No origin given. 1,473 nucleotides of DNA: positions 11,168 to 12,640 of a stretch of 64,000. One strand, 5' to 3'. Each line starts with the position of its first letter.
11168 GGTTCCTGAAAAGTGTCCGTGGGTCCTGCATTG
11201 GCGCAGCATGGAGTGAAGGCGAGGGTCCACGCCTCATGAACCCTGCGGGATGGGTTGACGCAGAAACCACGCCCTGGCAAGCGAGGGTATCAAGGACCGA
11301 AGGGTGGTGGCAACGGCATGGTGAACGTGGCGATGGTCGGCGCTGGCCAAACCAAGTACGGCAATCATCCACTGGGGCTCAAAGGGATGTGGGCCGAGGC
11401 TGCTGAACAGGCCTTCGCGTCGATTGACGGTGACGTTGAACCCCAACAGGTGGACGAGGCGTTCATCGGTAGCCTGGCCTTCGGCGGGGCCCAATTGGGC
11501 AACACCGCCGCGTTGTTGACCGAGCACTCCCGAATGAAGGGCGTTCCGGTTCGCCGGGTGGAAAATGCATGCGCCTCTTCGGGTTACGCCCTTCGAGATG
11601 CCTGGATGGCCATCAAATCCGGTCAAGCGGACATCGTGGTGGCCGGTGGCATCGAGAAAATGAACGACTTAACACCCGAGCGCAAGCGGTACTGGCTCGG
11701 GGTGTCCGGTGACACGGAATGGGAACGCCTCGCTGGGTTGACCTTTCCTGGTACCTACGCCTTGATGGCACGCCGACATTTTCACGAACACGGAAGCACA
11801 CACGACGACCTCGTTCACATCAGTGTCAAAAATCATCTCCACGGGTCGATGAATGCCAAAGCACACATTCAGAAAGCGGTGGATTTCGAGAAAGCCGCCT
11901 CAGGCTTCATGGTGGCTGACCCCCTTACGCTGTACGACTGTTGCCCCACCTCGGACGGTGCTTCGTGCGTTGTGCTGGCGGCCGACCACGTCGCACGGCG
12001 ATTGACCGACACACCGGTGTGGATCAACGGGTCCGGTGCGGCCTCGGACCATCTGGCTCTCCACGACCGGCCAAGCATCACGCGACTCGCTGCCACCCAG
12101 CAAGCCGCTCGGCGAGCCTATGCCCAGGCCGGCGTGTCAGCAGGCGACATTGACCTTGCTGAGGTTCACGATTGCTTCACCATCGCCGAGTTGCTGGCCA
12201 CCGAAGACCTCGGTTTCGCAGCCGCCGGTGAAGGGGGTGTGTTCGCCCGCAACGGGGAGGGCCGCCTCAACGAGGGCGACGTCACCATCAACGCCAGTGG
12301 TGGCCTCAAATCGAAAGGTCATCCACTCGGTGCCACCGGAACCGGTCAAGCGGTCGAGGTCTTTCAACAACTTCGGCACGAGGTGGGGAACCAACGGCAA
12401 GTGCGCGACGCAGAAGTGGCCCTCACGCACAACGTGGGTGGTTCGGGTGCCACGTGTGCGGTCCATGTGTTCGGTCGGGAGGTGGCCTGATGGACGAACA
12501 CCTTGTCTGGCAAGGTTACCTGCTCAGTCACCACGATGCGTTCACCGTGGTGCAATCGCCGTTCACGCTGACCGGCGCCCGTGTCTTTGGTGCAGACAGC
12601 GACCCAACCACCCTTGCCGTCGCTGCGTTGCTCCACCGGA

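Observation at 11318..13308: Thiolase translationally coupled to an atypical DUF35-like partner, with no HMG-CoA synthase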

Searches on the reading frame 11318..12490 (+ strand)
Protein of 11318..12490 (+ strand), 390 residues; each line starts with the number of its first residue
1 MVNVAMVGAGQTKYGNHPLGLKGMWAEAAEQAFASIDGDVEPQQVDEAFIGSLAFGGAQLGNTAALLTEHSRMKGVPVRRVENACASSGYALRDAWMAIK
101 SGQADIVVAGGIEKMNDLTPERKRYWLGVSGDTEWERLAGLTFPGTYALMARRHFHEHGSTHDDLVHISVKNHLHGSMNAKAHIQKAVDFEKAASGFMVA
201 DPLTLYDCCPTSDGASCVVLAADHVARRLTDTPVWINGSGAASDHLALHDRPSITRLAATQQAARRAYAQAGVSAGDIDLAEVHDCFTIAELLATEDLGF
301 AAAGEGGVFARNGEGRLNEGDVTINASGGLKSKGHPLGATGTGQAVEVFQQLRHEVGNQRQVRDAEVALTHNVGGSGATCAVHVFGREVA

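Call 5: search_protein_families(library=pfam, proteins=[window:11318-12490:+], max_evalue=0.1)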
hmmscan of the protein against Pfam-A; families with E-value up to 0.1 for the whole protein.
window:11318-12490:+ (390 aa): 6 families
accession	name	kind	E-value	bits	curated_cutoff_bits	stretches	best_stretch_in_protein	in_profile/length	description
PF22691.2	Thiolase_C_1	-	1.5e-42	145.2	28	1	240-387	1-144/144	Thiolase C-terminal domain-like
PF00108.29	Thiolase_N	-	3.1e-18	66.5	26.4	1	4-222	1-258/260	Thiolase, N-terminal domain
PF02803.24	Thiolase_C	-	9.7e-11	41.8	27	1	260-356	24-101/123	Thiolase, C-terminal domain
PF00109.32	ketoacyl-synt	-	2e-06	28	20.8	1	72-115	162-204/252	Beta-ketoacyl synthase, N-terminal domain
PF02801.28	Ketoacyl-synt_C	-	0.0002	21.8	20.8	0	254-285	21-52/119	Beta-ketoacyl synthase, C-terminal domain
PF08545.16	ACP_syn_III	-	0.025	14.9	24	0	82-122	4-44/80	3-Oxoacyl-[acyl-carrier-protein (ACP)] synthase III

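Call 30: search_solved_structures(query=window:11318-12490:+, max_evalue=1e-10, show_alignments=1)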
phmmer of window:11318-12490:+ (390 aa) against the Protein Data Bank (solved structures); distinct sequences matched with E-value up to 1e-10: 19.
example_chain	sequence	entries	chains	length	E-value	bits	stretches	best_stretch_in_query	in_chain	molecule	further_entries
6esq_A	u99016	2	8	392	2.1e-75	257.5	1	2-385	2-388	acetoacetyl-CoA thiolase | Acetyl-CoA acetyltransferase thiolase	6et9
7yvy_A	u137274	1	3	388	9.4e-71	242.3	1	5-386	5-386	Acetyl-CoA acetyltransferase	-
4yzo_A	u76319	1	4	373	7e-59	203.2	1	4-388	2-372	Putative acyl-CoA acyltransferase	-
7pxp_C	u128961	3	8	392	1.3e-49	172.7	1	4-377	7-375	Benzoylsuccinyl-CoA thiolase subunit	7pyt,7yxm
6hsj_A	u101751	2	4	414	7.9e-49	170.1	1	4-380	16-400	SCP2-thiolase (type-1)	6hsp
6hrv_A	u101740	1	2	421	8.4e-49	170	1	4-380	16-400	SCP2-thiolase (type-1)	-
4bi9_A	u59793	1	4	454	1.8e-43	152.5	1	49-381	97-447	3-KETOACYL-COA THIOLASE, PUTATIVE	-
4u4e_A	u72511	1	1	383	2e-42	149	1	136-387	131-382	Thiolase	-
4bia_A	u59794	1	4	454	3.9e-42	148.1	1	49-381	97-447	3-KETOACYL-COA THIOLASE, PUTATIVE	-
3zbg_A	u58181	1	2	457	2.7e-41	145.3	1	48-381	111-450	3-KETOACYL-COA THIOLASE-LIKE PROTEIN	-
3zbk_A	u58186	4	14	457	5.2e-40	141.1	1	48-381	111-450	3-KETOACYL-COA THIOLASE-LIKE PROTEIN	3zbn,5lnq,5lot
3zbl_A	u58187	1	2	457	6.9e-40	140.7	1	48-381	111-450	3-KETOACYL-COA THIOLASE-LIKE PROTEIN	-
9skh_I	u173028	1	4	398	7.5e-32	114.2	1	23-384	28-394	2,4-diacetylphloroglucinol biosynthesis protein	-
9skm_I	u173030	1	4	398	2.2e-30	109.4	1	23-384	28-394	2,4-diacetylphloroglucinol biosynthesis protein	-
5m3k_C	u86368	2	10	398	6.1e-27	98.1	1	22-385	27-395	2,4-diacetylphloroglucinol biosynthesis protein PhlC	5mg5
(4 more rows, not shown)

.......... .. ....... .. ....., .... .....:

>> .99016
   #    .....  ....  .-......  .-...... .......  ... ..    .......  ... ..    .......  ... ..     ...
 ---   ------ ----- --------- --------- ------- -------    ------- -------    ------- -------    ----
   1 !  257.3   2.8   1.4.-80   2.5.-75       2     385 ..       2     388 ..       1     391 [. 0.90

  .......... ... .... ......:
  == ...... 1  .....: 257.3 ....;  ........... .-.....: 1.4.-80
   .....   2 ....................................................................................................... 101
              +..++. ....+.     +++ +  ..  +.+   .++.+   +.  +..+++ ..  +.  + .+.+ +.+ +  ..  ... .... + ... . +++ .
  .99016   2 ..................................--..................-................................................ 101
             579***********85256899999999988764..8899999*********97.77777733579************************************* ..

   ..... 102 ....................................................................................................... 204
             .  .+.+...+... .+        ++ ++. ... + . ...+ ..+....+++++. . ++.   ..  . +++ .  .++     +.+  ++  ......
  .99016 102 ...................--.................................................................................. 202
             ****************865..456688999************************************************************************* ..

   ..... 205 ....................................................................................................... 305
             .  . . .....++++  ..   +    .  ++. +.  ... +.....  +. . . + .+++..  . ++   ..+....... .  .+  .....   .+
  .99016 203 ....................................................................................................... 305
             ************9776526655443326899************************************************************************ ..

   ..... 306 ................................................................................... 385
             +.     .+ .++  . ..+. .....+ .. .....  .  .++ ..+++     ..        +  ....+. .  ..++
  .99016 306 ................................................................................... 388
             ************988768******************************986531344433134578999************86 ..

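Call 31: search_protein_families(library=ncbifam, proteins=[window:11318-12490:+], max_evalue=0.01)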
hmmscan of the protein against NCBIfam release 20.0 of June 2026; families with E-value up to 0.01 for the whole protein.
window:11318-12490:+ (390 aa): 62 families (the best 25 are shown)
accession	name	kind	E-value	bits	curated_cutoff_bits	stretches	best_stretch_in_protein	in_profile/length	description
NF004720.0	PRK06064.1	subfamily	7.3e-131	436.5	420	1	1-387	1-387/389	thiolase domain-containing protein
NF053570.1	AcCoTHIOL_METTL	equivalog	1.6e-116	389.3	600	1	1-388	1-384/385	acetyl-CoA acetyltransferase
NF009228.0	PRK12578.1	subfamily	5.4e-91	305.1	485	1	3-387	4-387/387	thiolase domain-containing protein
NF004810.0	PRK06157.1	equivalog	9.2e-84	281.9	403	1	3-388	8-398/400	acetyl-CoA acetyltransferase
NF005704.0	PRK07516.1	subfamily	5.2e-78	262.7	412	1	3-384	3-384/389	thiolase domain-containing protein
NF006102.0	PRK08256.1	subfamily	3.3e-67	227.3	436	1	3-387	4-392/394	lipid-transfer protein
NF004982.0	PRK06365.1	equivalog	1.7e-63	215.2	695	2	3-253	17-267/430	thiolase domain-containing protein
NF004811.0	PRK06158.1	subfamily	2.5e-55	188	421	1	4-388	10-381/384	acetyl-CoA acetyltransferase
NF053628.1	BnzsclthlBbsBGT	equivalog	2.4e-54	184.6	750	1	3-377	6-372/389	benzoylsuccinyl-CoA thiolase subunit BbsB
NF004715.0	PRK06059.1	equivalog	5.6e-54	183.6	424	1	3-382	5-395/399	lipid-transfer protein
NF006010.0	PRK08142.1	subfamily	2.5e-49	168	462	1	63-377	60-374/388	thiolase domain-containing protein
NF006180.0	PRK08313.1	subfamily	1.3e-46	159.2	514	1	3-388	5-385/389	thiolase domain-containing protein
NF004936.0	PRK06289.1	equivalog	1.1e-44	152.8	375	1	17-386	22-402/405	acetyl-CoA acetyltransferase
NF004721.0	PRK06065.1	equivalog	2.5e-41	141.8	455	1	3-372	11-378/393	thiolase domain-containing protein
NF004722.0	PRK06066.1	equivalog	1.6e-40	139.3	516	1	3-382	5-380/385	thiolase domain-containing protein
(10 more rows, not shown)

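Call 92: search_solved_structures(query=window:11318-12490:+, max_evalue=1e-40, show_alignments=5)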
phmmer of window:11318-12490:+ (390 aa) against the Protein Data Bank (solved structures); distinct sequences matched with E-value up to 1e-40: 10.
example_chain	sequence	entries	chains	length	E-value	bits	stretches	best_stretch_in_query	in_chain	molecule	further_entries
6esq_A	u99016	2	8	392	2.1e-75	257.5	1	2-385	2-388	acetoacetyl-CoA thiolase | Acetyl-CoA acetyltransferase thiolase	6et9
7yvy_A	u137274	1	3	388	9.4e-71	242.3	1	5-386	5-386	Acetyl-CoA acetyltransferase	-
4yzo_A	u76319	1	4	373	7e-59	203.2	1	4-388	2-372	Putative acyl-CoA acyltransferase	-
7pxp_C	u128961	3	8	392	1.3e-49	172.7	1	4-377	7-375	Benzoylsuccinyl-CoA thiolase subunit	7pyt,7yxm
6hsj_A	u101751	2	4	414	7.9e-49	170.1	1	4-380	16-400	SCP2-thiolase (type-1)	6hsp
6hrv_A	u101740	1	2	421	8.4e-49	170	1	4-380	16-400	SCP2-thiolase (type-1)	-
4bi9_A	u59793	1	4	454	1.8e-43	152.5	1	49-381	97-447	3-KETOACYL-COA THIOLASE, PUTATIVE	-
4u4e_A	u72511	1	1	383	2e-42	149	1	136-387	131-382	Thiolase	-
4bia_A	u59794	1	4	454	3.9e-42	148.1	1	49-381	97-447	3-KETOACYL-COA THIOLASE, PUTATIVE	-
3zbg_A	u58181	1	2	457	2.7e-41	145.3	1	48-381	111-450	3-KETOACYL-COA THIOLASE-LIKE PROTEIN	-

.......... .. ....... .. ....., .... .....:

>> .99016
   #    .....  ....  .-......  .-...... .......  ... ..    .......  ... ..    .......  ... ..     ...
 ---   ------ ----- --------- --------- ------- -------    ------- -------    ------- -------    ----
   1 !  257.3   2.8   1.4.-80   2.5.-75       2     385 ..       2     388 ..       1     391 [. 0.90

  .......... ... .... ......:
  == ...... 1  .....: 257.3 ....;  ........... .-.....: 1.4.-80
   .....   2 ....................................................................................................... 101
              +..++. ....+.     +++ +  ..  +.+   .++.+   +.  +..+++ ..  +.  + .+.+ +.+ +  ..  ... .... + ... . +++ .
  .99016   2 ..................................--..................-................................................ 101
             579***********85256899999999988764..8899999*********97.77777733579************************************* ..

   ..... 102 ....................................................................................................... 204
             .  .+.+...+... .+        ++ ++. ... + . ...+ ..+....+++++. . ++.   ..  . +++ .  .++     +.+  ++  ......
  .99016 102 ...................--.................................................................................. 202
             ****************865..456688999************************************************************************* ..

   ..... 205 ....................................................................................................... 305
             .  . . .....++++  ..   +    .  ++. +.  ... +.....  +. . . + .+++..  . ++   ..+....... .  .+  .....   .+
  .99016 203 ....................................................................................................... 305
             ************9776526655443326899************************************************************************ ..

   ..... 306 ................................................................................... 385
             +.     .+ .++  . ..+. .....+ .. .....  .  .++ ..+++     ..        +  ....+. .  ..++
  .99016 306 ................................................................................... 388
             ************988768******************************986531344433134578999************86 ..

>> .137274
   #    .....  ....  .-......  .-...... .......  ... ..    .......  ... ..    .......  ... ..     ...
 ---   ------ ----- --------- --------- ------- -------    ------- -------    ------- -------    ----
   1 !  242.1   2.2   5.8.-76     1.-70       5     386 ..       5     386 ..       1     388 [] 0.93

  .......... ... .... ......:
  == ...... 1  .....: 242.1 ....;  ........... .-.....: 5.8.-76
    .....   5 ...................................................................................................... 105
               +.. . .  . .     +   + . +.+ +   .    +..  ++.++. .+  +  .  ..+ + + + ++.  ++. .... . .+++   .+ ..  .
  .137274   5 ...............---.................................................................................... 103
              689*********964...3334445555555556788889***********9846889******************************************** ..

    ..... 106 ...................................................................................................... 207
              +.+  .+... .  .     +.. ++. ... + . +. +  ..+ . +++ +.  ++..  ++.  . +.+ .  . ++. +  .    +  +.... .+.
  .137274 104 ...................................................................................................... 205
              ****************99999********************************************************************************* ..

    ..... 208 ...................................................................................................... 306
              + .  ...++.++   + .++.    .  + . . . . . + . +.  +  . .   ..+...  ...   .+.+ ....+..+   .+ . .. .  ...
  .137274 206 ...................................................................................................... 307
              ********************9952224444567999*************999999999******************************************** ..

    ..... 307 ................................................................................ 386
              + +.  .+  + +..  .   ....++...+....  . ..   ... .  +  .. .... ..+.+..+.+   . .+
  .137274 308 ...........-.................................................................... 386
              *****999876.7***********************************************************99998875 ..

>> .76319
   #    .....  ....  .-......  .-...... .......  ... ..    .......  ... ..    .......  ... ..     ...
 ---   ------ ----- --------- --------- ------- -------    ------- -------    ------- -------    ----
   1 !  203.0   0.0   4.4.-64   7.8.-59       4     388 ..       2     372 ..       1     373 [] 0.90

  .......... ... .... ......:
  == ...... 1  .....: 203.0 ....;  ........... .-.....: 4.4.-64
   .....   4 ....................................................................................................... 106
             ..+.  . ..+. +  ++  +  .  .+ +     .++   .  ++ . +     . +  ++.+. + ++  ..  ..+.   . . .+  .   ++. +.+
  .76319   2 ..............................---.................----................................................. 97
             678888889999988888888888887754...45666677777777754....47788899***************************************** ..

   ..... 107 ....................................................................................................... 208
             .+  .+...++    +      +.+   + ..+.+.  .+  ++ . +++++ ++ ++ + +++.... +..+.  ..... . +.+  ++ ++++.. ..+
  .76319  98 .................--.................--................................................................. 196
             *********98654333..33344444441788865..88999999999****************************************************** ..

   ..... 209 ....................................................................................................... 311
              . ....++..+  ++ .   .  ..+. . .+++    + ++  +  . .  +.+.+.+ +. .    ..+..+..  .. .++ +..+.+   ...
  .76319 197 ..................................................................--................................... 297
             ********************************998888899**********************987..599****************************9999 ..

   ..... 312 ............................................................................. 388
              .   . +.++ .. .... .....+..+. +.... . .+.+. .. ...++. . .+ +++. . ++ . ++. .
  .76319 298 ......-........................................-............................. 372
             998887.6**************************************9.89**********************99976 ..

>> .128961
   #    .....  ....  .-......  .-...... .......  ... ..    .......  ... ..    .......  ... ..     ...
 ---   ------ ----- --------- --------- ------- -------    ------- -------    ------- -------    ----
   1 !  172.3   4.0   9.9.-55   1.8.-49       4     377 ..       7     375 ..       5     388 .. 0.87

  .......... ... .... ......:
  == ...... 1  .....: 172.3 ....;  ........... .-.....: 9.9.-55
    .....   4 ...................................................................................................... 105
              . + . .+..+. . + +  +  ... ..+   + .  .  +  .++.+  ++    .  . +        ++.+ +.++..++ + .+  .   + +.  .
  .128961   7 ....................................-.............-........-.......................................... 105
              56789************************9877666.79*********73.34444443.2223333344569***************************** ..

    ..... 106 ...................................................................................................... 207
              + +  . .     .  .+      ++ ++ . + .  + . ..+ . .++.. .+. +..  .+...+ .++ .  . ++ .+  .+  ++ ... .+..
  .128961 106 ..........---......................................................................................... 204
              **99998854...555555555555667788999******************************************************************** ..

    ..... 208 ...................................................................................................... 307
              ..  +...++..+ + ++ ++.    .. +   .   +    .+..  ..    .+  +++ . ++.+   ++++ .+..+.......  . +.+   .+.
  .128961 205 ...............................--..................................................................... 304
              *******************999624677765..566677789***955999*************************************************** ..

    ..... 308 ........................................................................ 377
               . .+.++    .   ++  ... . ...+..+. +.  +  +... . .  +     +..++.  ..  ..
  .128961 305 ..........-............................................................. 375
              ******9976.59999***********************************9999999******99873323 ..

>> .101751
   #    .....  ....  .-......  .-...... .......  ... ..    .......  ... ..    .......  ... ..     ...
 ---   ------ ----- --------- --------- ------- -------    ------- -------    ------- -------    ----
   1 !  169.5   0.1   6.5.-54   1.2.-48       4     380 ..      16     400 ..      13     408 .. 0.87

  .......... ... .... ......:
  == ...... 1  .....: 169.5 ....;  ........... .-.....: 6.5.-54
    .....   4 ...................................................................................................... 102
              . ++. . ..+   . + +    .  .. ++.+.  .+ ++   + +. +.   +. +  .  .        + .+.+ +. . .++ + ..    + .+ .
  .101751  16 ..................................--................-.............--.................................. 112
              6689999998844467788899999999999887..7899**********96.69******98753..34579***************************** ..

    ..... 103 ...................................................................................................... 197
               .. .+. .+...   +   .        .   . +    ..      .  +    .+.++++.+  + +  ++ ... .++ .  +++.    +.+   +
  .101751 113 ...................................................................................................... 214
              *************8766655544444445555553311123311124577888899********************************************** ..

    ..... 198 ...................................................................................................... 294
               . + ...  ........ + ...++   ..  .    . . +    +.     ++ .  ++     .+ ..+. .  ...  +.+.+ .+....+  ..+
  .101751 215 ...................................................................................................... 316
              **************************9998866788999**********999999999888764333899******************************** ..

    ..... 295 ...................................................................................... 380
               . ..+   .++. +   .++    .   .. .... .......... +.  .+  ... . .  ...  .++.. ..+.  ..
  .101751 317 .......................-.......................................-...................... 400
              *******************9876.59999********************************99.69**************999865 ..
